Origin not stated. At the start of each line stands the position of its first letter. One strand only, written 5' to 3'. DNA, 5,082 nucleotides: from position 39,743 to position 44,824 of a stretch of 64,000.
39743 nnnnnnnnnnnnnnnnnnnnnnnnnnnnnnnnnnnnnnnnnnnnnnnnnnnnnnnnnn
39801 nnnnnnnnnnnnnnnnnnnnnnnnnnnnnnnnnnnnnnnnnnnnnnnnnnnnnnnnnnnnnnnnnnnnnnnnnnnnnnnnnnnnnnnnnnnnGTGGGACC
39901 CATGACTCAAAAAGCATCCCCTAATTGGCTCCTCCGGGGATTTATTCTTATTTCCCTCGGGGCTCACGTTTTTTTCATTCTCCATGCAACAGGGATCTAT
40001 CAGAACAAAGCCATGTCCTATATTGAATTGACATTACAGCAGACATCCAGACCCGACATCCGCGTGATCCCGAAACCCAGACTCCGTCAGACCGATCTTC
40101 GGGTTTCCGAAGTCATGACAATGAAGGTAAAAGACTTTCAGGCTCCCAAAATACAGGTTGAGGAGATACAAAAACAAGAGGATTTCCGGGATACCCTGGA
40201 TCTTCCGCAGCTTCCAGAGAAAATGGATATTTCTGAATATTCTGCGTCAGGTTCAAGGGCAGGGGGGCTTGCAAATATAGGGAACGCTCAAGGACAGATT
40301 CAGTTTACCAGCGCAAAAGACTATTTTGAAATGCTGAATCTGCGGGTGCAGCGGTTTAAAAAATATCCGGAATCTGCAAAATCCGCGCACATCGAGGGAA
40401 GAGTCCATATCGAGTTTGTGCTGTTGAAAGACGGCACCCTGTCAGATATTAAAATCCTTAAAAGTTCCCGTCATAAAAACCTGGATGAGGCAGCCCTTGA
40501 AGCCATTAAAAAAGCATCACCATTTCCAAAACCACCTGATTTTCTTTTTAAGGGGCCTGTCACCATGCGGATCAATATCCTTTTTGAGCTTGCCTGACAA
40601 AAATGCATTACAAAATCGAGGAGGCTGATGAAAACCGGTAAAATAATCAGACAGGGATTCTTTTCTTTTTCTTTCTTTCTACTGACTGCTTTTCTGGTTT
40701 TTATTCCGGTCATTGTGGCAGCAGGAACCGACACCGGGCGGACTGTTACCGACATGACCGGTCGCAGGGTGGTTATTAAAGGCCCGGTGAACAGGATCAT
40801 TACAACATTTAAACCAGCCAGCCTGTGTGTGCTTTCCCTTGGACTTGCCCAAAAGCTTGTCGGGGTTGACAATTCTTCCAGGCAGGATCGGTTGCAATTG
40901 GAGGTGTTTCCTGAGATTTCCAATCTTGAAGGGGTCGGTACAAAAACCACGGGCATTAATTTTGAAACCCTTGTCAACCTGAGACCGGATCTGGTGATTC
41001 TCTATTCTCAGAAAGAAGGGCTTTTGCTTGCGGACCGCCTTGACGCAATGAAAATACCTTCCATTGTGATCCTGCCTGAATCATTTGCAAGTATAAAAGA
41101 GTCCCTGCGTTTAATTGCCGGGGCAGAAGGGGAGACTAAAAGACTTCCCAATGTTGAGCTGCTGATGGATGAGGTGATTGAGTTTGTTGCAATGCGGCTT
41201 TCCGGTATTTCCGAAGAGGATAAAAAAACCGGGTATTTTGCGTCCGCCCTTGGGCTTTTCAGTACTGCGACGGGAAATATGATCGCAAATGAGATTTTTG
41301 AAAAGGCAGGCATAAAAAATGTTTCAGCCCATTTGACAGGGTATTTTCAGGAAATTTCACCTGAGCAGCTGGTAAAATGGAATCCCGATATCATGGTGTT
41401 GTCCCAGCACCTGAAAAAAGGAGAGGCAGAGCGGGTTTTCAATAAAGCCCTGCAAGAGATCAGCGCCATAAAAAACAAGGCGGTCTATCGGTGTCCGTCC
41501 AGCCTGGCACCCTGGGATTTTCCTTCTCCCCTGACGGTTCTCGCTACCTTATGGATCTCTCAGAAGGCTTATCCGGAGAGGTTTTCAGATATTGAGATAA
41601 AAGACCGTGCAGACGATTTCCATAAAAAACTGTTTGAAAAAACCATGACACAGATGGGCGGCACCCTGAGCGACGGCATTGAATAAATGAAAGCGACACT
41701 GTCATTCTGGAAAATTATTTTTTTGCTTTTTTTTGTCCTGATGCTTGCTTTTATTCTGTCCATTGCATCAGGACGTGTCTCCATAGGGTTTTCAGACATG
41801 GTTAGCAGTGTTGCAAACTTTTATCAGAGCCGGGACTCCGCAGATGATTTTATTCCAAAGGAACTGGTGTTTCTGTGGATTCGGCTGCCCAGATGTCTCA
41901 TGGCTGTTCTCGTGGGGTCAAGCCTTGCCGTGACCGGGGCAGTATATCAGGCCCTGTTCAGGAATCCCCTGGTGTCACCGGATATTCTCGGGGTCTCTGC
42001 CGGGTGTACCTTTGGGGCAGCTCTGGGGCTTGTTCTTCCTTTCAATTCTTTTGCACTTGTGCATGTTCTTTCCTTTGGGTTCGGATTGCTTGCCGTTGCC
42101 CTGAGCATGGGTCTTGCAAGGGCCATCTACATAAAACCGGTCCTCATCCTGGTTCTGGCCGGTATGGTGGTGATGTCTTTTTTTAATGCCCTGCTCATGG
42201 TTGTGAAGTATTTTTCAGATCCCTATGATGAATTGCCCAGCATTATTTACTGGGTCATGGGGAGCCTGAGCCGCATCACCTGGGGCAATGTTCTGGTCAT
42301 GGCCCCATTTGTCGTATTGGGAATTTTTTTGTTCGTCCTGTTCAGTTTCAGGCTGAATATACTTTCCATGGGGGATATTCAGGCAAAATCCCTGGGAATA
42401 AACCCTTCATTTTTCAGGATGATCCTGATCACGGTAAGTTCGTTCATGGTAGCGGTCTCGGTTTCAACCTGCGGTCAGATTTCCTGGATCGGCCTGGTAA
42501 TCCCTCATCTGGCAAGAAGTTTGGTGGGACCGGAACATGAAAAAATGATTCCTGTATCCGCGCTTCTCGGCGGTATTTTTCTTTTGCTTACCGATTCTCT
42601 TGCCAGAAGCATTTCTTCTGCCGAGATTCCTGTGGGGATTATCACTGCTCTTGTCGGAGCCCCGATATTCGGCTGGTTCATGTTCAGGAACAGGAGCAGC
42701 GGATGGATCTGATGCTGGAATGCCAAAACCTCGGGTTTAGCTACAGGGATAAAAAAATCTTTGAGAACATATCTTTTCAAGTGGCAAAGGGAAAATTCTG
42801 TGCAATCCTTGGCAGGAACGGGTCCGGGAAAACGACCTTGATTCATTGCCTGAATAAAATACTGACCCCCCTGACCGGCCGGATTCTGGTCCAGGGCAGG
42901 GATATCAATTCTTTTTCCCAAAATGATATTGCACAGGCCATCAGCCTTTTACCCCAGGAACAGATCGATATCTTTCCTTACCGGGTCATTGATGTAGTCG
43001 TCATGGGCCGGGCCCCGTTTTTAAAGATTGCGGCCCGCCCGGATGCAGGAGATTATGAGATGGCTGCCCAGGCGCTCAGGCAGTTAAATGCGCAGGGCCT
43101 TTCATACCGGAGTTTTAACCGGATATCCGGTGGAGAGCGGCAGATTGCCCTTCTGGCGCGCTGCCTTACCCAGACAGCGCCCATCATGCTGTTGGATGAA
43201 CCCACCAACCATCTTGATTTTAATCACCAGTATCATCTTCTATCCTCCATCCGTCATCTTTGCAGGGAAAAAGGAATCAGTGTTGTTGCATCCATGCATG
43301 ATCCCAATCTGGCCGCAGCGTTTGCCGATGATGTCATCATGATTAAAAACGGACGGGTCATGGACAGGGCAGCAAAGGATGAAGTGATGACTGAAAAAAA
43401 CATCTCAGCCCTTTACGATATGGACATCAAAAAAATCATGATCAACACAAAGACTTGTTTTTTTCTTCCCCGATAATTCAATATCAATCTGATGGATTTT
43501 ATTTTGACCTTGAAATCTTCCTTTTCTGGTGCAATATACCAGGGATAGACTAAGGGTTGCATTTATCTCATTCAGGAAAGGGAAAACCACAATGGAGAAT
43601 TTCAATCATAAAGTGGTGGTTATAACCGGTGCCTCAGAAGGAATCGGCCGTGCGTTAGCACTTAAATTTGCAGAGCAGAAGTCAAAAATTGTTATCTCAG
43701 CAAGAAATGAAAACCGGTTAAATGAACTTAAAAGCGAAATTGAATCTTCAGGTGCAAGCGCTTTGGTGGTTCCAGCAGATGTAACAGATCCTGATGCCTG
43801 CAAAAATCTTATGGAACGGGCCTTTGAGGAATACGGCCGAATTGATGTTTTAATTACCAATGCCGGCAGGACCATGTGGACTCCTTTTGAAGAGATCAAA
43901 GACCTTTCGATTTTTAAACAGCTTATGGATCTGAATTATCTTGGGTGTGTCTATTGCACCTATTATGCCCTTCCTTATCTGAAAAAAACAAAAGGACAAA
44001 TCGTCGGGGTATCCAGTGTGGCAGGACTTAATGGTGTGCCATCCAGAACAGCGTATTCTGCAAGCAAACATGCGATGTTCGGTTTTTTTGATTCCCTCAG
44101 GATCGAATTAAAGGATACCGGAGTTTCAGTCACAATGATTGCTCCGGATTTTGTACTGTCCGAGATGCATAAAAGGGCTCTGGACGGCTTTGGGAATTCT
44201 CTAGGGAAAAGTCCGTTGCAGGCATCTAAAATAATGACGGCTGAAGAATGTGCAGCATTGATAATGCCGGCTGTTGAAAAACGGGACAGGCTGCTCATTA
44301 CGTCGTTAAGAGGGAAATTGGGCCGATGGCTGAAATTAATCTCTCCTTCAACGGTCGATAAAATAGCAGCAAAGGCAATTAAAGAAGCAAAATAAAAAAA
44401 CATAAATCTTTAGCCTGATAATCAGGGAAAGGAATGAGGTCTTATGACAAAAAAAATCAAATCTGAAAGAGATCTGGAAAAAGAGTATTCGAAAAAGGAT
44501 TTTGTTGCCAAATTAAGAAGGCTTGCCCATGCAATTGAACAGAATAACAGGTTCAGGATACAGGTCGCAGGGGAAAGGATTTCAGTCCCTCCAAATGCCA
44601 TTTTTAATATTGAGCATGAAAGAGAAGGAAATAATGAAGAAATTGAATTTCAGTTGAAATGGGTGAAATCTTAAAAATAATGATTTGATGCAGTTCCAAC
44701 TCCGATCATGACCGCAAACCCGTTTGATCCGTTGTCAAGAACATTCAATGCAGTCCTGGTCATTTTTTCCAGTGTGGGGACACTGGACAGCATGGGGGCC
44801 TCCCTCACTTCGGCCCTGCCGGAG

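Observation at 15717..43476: Uncharacterised TonB-dependent import-and-modify system with radical SAM chemistry and an octaheme cytochrome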

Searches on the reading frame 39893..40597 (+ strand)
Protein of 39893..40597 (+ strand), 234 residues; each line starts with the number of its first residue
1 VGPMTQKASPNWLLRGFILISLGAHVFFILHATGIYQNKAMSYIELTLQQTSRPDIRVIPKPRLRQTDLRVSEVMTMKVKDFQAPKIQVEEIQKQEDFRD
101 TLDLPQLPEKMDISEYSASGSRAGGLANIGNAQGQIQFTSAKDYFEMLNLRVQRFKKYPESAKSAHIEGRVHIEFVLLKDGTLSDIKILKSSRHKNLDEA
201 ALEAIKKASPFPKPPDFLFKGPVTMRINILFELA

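Call 5: search_protein_families(library=pfam, proteins=[window:39893-40597:+])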
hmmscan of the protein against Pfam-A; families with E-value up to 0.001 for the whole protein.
window:39893-40597:+ (234 aa): 2 families
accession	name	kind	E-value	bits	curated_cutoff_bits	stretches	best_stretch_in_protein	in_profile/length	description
PF03544.19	TonB_C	-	1.9e-18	67.1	24.6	1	156-233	3-79/79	Gram-negative bacterial TonB protein C-terminal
PF13103.11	TonB_2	-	2.8e-11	43.8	22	1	148-216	8-75/85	TonB C terminal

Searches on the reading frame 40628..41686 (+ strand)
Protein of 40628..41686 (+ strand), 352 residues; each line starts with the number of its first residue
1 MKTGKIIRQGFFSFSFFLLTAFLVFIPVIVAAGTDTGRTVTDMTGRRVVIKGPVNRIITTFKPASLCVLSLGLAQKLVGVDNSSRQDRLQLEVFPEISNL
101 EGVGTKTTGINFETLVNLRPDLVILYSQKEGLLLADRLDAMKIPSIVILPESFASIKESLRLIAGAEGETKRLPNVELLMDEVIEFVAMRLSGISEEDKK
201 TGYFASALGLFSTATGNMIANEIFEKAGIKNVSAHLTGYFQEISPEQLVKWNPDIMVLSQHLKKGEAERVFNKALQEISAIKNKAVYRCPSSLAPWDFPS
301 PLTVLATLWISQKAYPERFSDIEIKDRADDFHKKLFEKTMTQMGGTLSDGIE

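Call 5: search_protein_families(library=pfam, proteins=[window:40628-41686:+])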
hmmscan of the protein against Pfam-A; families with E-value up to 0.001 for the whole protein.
window:40628-41686:+ (352 aa): 1 family
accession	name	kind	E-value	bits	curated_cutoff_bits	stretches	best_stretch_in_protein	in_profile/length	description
PF01497.23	Peripla_BP_2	-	7.1e-23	81.7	27.5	1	68-292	12-234/235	Periplasmic binding protein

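Call 8: search_protein_families(library=ncbifam, proteins=[window:40628-41686:+], max_evalue=0.01)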
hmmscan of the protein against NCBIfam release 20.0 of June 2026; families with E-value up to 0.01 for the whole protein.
window:40628-41686:+ (352 aa): 6 families
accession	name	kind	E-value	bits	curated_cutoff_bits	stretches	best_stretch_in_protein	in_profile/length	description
TIGR04281.1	peripla_PGF_1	equivalog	1.2e-18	67.4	325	1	39-334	6-284/330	PGF-CTERM-anchored ABC transporter substrate-binding protein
NF002894.0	PRK03379.1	equivalog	4.3e-08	32.6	234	1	95-279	55-235/266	vitamin B12 ABC transporter substrate-binding protein BtuF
TIGR03659.1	IsdE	equivalog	1.2e-06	27.9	298.65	1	26-288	11-266/292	heme ABC transporter substrate-binding protein IsdE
NF008501.1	PRK11411.1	subfamily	5.1e-05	22.4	320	1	31-287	17-267/303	Fe(3+) dicitrate ABC transporter substrate-binding protein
TIGR03868.1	F420-O_ABCperi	hypoth_equivalog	7.4e-05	22.1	392.4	1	183-260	150-229/287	putative F420-0 ABC transporter substrate-binding protein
NF010649.0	PRK14048.1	equivalog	0.003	16.8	374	1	23-162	17-170/374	ferrichrome/ferrioxamine B periplasmic transporter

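Call 45: search_solved_structures(query=window:40628-41686:+, max_evalue=0.001)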
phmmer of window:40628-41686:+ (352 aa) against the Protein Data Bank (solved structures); distinct sequences matched with E-value up to 0.001: 27.
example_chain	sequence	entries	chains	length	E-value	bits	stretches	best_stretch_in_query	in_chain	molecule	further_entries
4hn9_A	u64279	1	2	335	2.9e-32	115.2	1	33-320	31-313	Iron complex transport system substrate-binding protein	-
4ovk_A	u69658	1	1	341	8.7e-24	87.4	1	35-341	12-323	Periplasmic binding protein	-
3psa_A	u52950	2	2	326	1.2e-22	83.7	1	38-337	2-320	protein HI_1472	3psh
4ls3_A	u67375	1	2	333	9.7e-16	60.9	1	49-339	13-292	Nickel (III) ABC transporter, periplasmic iron-bindin gprotein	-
4ino_A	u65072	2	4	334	1.1e-15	60.7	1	49-338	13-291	Nickel (II) ABC transporter, periplasmic nickel-binding protein | Iron (III) ABC transporter, periplasmic iron-binding protein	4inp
2etv_A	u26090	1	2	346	7e-13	51.5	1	42-339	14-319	iron(III) ABC transporter, periplasmic iron-binding protein, putative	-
4pag_A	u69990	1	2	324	6.4e-12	48.4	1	37-336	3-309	Periplasmic binding protein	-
2r7a_A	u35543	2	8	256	2.7e-09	39.7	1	64-289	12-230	Bacterial heme binding protein | Periplasmic HEME binding protein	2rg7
4mo9_A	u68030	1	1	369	1.4e-08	37.4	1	39-278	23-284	Periplasmic binding protein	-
6b2x_A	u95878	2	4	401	1.7e-08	37.1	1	19-334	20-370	Solute-binding periplasmic protein of iron/siderophore ABC transporter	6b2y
4m7o_A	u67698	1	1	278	4e-07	32.6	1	107-286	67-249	Iron-binding protein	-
5b51_A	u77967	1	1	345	8.5e-06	28.2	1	27-260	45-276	ABC-type transporter, periplasmic component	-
5b4z_A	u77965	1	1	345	9.8e-06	28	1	27-260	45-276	ABC-type transporter, periplasmic component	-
5b50_A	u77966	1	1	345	1.3e-05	27.6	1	27-260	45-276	ABC-type transporter, periplasmic component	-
5az3_A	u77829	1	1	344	1.6e-05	27.3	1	27-260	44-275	ABC-type transporter, periplasmic component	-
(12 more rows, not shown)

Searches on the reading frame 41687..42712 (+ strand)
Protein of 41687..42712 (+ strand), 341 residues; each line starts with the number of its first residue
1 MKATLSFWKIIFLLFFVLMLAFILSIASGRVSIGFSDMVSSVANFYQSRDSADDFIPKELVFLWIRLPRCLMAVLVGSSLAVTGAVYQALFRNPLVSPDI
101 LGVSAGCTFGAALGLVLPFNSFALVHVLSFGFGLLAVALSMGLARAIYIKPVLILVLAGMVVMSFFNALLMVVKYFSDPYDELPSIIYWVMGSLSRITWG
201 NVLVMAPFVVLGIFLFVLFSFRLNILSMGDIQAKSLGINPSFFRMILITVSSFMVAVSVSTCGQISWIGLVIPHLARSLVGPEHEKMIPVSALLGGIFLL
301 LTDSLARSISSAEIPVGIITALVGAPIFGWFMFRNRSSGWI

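Call 5: search_protein_families(library=pfam, proteins=[window:41687-42712:+])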
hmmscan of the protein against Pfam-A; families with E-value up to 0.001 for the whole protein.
window:41687-42712:+ (341 aa): 2 families
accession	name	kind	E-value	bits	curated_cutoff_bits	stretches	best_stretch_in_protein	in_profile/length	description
PF01032.23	FecCD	-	1.1e-83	281.3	26.5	1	18-334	2-311/311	FecCD transport family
PF00950.22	ABC-3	-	3.6e-05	23.8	20.1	1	103-310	38-236/258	ABC 3 transport family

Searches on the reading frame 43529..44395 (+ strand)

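Call 5: search_protein_families(library=pfam, proteins=[window:43529-44395:+])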
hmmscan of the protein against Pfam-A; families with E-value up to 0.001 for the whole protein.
window:43529-44395:+ (288 aa): 5 families
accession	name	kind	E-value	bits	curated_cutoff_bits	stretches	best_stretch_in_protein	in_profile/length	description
PF00106.31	adh_short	-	5.7e-57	192.8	26.6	1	28-216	1-189/195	short chain dehydrogenase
PF13561.12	adh_short_C2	-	2.7e-36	125.8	27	1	34-245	1-213/236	Enoyl-(Acyl carrier protein) reductase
PF08659.16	KR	-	2.2e-13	51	22.6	1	30-191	3-164/180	KR domain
PF23441.1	SDR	-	9e-06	25.7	27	1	28-220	8-205/258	SDR-like rossmann domain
PF02719.21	Polysacc_synt_2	-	0.00053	19.7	20.2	1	30-97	1-75/293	Polysaccharide biosynthesis protein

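Call 30: search_protein_families(library=ncbifam, proteins=[window:43529-44395:+], max_evalue=0.1)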
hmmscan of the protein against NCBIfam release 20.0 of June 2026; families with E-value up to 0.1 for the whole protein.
window:43529-44395:+ (288 aa): 237 families (the best 25 are shown)
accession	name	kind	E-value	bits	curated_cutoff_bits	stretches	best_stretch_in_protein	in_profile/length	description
NF004825.0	PRK06181.1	equivalog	1.4e-118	395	215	1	22-287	1-266/268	SDR family oxidoreductase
NF005495.0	PRK07109.1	subfamily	6.3e-63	213.1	264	1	22-284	3-263/334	SDR family oxidoreductase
NF005437.0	PRK07024.1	equivalog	1.1e-45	156.1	266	1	27-282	4-249/259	SDR family oxidoreductase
NF004526.0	PRK05872.1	subfamily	2.4e-44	151.6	276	1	20-285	3-266/297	short-chain dehydrogenase/reductase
NF052558.1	MBtsdlDhBudC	equivalog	4.1e-44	151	270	1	25-217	1-190/250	meso-2,3-butanediol dehydrogenase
NF005806.0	PRK07666.1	equivalog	4.9e-44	150.4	286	1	22-259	2-231/239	3-ketoacyl-ACP reductase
NF005539.0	PRK07201.1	equivalog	7e-44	150.6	549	1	20-282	363-616/657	SDR family oxidoreductase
NF006123.0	PRK08267.1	equivalog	3.7e-43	147.6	261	1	27-285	2-257/261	SDR family oxidoreductase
NF009466.0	PRK12826.1-2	subfamily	1.7e-42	145.6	222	1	27-246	3-223/248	3-oxoacyl-ACP reductase FabG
NF005594.0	PRK07326.1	equivalog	2.8e-41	141.6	271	1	22-213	1-190/237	SDR family oxidoreductase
NF005878.0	PRK07825.1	subfamily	5.5e-41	140.7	287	1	21-283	3-251/278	short chain dehydrogenase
NF005909.0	PRK07890.1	subfamily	5.6e-41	140.5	258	1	24-234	4-214/260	short chain dehydrogenase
NF004196.0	PRK05650.1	equivalog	1.1e-40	139.5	297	1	28-279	3-255/272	SDR family oxidoreductase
NF004818.0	PRK06172.1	equivalog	2.6e-40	138.4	336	1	22-220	2-201/253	SDR family oxidoreductase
NF005372.1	PRK06914.1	subfamily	3.8e-40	137.9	320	1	26-208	1-184/279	SDR family oxidoreductase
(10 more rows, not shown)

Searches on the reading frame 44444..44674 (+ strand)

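Call 5: search_protein_families(library=pfam, proteins=[window:44444-44674:+])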
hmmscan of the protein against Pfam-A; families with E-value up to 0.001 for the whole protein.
window:44444-44674:+ (76 aa): 1 family
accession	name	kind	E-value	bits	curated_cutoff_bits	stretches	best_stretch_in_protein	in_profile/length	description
PF20068.4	Amphi-Trp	-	5.1e-07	30.1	27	1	10-74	8-79/93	Amphi-Trp domain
